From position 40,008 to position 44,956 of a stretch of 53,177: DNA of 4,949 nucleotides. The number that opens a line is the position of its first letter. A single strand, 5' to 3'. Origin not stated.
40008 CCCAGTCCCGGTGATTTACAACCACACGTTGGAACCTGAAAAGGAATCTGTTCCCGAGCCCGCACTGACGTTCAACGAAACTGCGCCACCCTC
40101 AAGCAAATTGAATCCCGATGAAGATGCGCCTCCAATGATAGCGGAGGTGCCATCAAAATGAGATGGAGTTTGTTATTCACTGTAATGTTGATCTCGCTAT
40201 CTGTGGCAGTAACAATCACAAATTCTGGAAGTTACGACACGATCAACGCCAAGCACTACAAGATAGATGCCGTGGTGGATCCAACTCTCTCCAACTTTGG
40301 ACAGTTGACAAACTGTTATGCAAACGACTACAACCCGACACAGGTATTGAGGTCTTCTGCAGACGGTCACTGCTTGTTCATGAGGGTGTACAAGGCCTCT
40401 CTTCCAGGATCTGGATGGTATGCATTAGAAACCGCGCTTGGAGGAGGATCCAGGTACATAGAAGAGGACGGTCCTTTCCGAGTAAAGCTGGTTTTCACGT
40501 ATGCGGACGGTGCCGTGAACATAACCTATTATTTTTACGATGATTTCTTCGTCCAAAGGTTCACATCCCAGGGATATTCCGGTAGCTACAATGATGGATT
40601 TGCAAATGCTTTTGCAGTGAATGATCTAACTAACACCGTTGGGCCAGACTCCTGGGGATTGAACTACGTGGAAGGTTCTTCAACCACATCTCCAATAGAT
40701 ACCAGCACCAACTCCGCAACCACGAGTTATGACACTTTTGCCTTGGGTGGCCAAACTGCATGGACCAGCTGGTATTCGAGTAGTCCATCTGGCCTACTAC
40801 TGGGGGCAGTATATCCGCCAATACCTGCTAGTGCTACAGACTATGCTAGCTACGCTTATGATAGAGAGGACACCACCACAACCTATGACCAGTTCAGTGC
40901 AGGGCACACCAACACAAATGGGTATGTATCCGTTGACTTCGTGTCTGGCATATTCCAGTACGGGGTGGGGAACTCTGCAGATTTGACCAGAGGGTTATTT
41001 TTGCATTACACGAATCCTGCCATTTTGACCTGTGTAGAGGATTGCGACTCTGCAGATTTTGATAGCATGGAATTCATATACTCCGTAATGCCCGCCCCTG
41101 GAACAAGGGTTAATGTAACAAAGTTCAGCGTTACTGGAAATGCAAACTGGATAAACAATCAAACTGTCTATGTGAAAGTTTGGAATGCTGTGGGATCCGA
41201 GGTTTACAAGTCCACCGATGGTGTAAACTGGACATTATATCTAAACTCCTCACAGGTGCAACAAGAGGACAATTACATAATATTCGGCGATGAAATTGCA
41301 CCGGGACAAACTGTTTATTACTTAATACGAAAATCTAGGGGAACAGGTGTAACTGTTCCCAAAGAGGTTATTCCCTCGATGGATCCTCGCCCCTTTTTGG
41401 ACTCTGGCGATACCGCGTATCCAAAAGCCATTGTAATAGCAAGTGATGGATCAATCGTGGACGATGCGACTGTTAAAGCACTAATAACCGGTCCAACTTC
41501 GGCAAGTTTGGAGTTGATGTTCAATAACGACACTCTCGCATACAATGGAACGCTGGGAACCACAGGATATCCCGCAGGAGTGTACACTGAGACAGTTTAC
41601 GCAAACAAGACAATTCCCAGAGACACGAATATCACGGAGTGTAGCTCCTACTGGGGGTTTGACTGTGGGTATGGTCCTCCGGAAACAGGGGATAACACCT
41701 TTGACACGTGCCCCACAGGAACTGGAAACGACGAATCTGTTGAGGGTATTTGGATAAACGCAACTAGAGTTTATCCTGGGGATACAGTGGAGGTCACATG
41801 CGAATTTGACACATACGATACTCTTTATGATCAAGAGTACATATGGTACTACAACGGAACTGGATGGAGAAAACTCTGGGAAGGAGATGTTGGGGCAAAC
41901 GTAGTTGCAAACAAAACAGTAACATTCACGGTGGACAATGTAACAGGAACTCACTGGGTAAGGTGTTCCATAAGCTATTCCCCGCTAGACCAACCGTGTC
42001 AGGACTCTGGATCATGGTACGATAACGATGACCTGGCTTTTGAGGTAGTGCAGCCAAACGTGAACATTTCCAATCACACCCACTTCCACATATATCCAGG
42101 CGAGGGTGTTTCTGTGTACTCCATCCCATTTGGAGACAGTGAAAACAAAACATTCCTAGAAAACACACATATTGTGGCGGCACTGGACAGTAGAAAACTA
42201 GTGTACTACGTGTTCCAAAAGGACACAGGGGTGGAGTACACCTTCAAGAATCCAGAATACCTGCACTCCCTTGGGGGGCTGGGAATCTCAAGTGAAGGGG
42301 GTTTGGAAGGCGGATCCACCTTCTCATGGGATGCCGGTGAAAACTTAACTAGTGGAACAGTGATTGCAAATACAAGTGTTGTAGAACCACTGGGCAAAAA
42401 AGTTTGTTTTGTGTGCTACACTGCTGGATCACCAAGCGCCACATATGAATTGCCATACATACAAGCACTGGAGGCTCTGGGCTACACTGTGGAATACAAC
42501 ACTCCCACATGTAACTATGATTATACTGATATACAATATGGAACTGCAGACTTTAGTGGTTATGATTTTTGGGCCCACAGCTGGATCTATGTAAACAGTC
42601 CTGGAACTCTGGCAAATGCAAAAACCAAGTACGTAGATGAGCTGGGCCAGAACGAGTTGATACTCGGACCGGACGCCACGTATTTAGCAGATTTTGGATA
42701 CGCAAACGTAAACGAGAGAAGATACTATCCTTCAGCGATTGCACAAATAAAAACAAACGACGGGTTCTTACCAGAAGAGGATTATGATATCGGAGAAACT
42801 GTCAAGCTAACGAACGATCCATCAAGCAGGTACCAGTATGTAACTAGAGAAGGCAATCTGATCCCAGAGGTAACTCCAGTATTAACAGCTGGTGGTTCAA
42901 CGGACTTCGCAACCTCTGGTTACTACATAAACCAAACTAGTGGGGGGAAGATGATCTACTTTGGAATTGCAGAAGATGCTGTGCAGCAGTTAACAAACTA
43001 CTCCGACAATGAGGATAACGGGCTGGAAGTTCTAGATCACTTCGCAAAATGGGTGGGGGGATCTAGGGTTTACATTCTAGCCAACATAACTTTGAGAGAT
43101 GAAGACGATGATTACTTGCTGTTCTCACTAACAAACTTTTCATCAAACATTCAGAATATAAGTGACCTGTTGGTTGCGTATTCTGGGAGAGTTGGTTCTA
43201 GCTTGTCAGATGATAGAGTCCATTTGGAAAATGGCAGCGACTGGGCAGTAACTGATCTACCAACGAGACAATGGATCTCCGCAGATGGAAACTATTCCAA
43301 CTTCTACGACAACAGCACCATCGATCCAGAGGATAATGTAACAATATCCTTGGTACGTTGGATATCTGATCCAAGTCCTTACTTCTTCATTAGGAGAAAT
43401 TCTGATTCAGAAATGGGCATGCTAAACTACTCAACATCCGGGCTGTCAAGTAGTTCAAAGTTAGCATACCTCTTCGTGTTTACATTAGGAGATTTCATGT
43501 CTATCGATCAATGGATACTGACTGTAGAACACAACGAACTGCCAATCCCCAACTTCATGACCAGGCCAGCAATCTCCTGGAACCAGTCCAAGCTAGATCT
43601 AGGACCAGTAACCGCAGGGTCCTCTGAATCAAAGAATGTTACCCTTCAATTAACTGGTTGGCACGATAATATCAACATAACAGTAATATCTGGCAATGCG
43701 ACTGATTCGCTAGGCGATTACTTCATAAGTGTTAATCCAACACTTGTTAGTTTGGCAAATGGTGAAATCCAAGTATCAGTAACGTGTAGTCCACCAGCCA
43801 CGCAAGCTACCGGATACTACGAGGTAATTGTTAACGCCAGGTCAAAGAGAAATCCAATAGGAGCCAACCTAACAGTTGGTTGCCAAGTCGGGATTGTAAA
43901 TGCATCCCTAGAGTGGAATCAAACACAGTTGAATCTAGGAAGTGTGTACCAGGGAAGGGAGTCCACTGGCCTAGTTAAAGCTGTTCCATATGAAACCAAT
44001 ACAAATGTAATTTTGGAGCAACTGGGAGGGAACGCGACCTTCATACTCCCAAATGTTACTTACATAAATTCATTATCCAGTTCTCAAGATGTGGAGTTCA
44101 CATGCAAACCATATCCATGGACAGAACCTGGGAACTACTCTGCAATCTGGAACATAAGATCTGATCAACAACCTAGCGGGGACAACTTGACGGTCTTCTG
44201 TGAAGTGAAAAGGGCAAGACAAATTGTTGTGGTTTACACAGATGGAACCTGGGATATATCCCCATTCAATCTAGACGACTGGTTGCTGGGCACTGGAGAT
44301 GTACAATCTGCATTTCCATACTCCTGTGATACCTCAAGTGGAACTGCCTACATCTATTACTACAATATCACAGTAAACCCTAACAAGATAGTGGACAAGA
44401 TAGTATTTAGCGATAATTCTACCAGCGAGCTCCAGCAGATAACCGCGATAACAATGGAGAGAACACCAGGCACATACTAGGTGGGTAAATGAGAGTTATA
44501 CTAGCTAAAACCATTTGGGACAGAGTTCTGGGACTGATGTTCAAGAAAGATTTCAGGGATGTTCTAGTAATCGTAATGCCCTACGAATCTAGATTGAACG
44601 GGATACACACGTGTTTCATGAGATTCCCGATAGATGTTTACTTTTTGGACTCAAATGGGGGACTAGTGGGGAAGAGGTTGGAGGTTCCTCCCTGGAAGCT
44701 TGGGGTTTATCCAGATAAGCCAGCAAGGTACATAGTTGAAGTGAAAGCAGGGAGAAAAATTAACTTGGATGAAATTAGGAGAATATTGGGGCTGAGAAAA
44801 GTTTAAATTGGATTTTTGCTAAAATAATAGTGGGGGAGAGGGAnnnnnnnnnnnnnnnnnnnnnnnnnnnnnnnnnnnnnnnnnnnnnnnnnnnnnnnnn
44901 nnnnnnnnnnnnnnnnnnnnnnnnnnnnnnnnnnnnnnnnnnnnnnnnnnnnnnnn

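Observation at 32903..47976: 15-kb translationally coupled type IV filament supercluster: two ATPase + split-platform modules bracket five pilin-like genes and a 1440-aa secreted protein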

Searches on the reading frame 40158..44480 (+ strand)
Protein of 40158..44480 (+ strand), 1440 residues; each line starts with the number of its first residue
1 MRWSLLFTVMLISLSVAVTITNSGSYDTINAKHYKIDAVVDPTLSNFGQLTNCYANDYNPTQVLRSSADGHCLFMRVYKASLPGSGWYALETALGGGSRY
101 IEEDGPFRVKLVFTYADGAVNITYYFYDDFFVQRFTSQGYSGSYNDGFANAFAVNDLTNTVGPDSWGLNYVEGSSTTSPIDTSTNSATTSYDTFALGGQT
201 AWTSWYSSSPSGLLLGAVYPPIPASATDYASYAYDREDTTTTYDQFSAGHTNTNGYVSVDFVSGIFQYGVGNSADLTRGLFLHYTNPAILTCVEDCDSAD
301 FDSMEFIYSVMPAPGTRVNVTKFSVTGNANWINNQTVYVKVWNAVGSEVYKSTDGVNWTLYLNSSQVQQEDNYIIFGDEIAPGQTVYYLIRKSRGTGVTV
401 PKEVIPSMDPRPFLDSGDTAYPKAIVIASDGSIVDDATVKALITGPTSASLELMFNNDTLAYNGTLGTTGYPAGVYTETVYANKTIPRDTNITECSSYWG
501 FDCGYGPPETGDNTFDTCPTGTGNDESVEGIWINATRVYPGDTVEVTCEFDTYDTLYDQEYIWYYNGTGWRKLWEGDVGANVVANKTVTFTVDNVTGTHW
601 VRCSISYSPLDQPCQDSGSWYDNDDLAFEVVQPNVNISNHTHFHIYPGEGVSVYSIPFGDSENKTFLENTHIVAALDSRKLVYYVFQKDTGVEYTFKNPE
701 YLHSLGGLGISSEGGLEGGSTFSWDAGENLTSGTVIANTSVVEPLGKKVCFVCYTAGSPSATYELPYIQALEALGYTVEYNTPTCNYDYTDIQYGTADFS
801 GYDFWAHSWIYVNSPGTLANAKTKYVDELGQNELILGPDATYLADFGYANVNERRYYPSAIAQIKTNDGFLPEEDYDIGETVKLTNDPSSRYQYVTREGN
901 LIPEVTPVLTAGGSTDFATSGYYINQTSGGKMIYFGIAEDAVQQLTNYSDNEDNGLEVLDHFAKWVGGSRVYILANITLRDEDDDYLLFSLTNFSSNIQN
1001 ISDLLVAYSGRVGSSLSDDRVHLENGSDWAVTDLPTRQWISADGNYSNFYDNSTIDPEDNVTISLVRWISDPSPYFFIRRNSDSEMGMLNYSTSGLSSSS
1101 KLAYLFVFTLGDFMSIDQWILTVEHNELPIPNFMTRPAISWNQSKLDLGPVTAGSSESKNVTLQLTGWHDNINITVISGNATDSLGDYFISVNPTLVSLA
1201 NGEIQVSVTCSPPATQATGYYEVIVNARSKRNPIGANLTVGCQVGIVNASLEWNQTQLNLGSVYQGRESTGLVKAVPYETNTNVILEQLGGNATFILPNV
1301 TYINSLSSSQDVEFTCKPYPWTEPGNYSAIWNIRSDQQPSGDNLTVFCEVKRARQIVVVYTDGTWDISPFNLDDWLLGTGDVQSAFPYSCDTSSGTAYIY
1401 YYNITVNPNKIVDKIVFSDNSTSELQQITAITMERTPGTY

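Call 5: search_protein_families(library=pfam, proteins=[window:40158-44480:+], max_evalue=1)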
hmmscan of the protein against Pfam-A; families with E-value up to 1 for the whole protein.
window:40158-44480:+ (1440 aa): 0 families

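Call 7: search_protein_families(library=ncbifam, proteins=[window:40158-44480:+], max_evalue=0.1)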
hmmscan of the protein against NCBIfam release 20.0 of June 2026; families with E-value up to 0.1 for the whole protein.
window:40158-44480:+ (1440 aa): 1 family
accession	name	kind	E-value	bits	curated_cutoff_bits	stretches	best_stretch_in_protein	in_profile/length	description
NF012200.0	choice_anch_D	domain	0.0055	17.2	45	1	1136-1217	14-94/108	choice-of-anchor D domain-containing protein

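Call 79: search_protein_families(library=phrogs, proteins=[window:40158-44480:+], max_evalue=0.01)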
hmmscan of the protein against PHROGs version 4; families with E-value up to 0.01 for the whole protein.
window:40158-44480:+ (1440 aa): 0 families

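Call 98: search_protein_representatives(protein=window:40881-44477:+)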
Query: 1199 residues. Proteins with E-value up to 0.001 (for the whole library): 153; up to 1e-10: 109; up to 1e-30: 31. The best 150 are listed.
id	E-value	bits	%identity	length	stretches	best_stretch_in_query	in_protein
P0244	0.0e+00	1454.8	56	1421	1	1-1194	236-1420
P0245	2.5e-137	475.8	63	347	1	847-1199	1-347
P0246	4.3e-91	322.7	57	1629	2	243-393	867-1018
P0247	3.2e-89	316.5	45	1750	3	246-391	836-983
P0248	1.2e-85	304.7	38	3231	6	246-394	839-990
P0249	1.5e-74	268.0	39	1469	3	243-394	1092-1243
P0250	8.6e-74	265.4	52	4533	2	253-393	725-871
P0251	4.3e-72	259.8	39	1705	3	244-397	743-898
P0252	3.8e-69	250.0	38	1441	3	247-396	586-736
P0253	1.8e-66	241.2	36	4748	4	246-392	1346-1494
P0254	1.6e-65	238.0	49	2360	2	253-391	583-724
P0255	1.8e-61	224.6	35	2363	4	735-988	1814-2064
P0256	5.3e-59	216.4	39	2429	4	897-1109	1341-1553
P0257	1.0e-44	169.1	44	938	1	503-732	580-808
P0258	2.6e-44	167.8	43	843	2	246-391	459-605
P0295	1.5e-24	102.3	36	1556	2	1009-1198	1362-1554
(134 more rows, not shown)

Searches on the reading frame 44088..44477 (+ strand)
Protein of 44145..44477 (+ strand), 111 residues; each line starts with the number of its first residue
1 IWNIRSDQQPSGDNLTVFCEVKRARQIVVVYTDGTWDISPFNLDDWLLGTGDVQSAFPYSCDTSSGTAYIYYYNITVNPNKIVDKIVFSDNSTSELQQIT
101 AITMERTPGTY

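Call 76: find_homologous_proteins(query=window:44145-44477:+, max_evalue=0.001)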
Query window:44145-44477:+: 1 candidates shared short words with the query, none scored E <= 0.001.

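Call 113: predict_structure(alignment_id=A4)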
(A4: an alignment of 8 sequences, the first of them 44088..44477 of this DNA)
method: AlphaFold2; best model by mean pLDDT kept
length: 130 residues; sequences in the alignment: 8
mean_pLDDT: 77.2   pTM: 0.58
mean pLDDT of the five models: 77.2, 76.6, 74.6, 74.4, 72.3
residues with pLDDT >= 90: 7; 70-90: 92; 50-70: 29; < 50: 2
segments of 3 or more residues with pLDDT < 50: none
pLDDT, mean of each block of 10 residues (from residue 1): 70 83 86 87 82 86 70 81 81 82 80 57 59
secondary structure, 60 per line:
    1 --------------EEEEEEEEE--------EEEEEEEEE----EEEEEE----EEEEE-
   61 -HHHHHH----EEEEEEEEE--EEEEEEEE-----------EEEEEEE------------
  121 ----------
elements in order: E15-23 E32-40 E45-50 E55-59 H62-67 E72-80 E83-90 E102-108

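Call 115: fold_search(model_id=the predicted structure, library=pdb)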
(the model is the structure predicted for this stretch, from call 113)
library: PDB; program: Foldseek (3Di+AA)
matches with E <= 10: 125; with E <= 0.001: 0
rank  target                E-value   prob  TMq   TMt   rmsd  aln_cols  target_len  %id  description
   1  2ra2_D                7.5e-01  0.28  0.19  0.41  11.7        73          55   14  X-Ray structure of the Q7CPV8 protein from Salmonella typhimurium at the resolution 1.9 A. Northeast Structural Genomi (released 2007-10-09)
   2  7zs1                  1.2e+00  0.25  0.16  0.08  12.1        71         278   10  Diheme cytochrome c Kustd1711 from Kuenenia stuttgartiensis, M292C mutant (released 2023-05-17)
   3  7zs0                  1.2e+00  0.25  0.16  0.08  12.1        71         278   10  Diheme cytochrome c Kustd1711 from Kuenenia stuttgartiensis (released 2023-05-17)
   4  7zs2                  1.5e+00  0.23  0.16  0.08  12.1        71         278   10  Diheme cytochrome c Kustd1711 from Kuenenia stuttgartiensis, M292H mutant (released 2023-05-17)
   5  6gwk_B                1.7e+00  0.15  0.18  0.28  14.9        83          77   10  The crystal structure of Hfq from Caulobacter crescentus (released 2019-05-22)
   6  5cai_A                1.9e+00  0.16  0.18  0.40  11.7        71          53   13  Crystal structure of a putative lipoprotein from the DUF903 family (KPN_03160) from Klebsiella pneumoniae subsp. pneum (released 2015-07-22)
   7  6gwk_R                2.0e+00  0.25  0.17  0.31  12.8        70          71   10  The crystal structure of Hfq from Caulobacter crescentus (released 2019-05-22)
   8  2ra2_B                2.0e+00  0.13  0.17  0.34  11.9        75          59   12  X-Ray structure of the Q7CPV8 protein from Salmonella typhimurium at the resolution 1.9 A. Northeast Structural Genomi (released 2007-10-09)
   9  1kq2_H                2.1e+00  0.16  0.17  0.33  12.6        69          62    7  Crystal Structure of an Hfq-RNA Complex (released 2002-07-05)
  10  5szd_D                2.3e+00  0.21  0.17  0.31  12.9        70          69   10  Crystal structure of Aquifex aeolicus Hfq at 1.5A (released 2017-04-19)
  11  5szd_C                2.3e+00  0.21  0.17  0.30  12.9        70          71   10  Crystal structure of Aquifex aeolicus Hfq at 1.5A (released 2017-04-19)
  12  6gwk_M                2.3e+00  0.15  0.17  0.30  13.0        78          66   10  The crystal structure of Hfq from Caulobacter crescentus (released 2019-05-22)
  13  4tvx_A                2.3e+00  0.01  0.08  0.06  21.4       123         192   11  Crystal structure of the E. coli CRISPR RNA-guided surveillance complex, Cascade (released 2014-08-13)
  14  5sze_A                2.5e+00  0.20  0.17  0.30  12.9        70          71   10  Crystal structure of Aquifex aeolicus Hfq-RNA complex at 1.5A (released 2017-04-12)
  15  7m5m_C                2.5e+00  0.03  0.12  0.09  13.2       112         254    9  PCNA bound to peptide mimetic (released 2021-08-11)
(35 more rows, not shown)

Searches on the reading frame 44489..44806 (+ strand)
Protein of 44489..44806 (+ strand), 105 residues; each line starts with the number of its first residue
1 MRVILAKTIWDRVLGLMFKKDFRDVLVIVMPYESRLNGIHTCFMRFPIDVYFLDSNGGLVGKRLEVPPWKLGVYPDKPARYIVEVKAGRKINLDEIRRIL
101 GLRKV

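Call 5: search_protein_families(library=pfam, proteins=[window:44489-44806:+], max_evalue=1)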
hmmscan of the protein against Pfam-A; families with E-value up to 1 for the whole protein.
window:44489-44806:+ (105 aa): 1 family
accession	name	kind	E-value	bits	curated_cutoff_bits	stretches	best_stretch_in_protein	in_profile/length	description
PF02643.20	DUF192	-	4.1e-11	43.3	27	1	2-89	2-82/96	Uncharacterized ACR, COG1430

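Call 7: search_protein_families(library=ncbifam, proteins=[window:44489-44806:+], max_evalue=0.1)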
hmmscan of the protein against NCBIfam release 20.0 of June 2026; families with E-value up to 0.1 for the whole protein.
window:44489-44806:+ (105 aa): 1 family
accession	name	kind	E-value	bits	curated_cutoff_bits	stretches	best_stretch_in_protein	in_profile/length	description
NF002996.0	PRK03760.1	equivalog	3.6e-21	75.3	146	1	2-93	16-106/121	hypothetical protein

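Call 70: search_solved_structures(query=window:44489-44806:+, max_evalue=1)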
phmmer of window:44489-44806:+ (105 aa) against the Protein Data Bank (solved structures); distinct sequences matched with E-value up to 1: 0.

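Call 79: search_protein_families(library=phrogs, proteins=[window:44489-44806:+], max_evalue=0.01)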
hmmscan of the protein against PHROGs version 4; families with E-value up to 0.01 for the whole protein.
window:44489-44806:+ (105 aa): 0 families
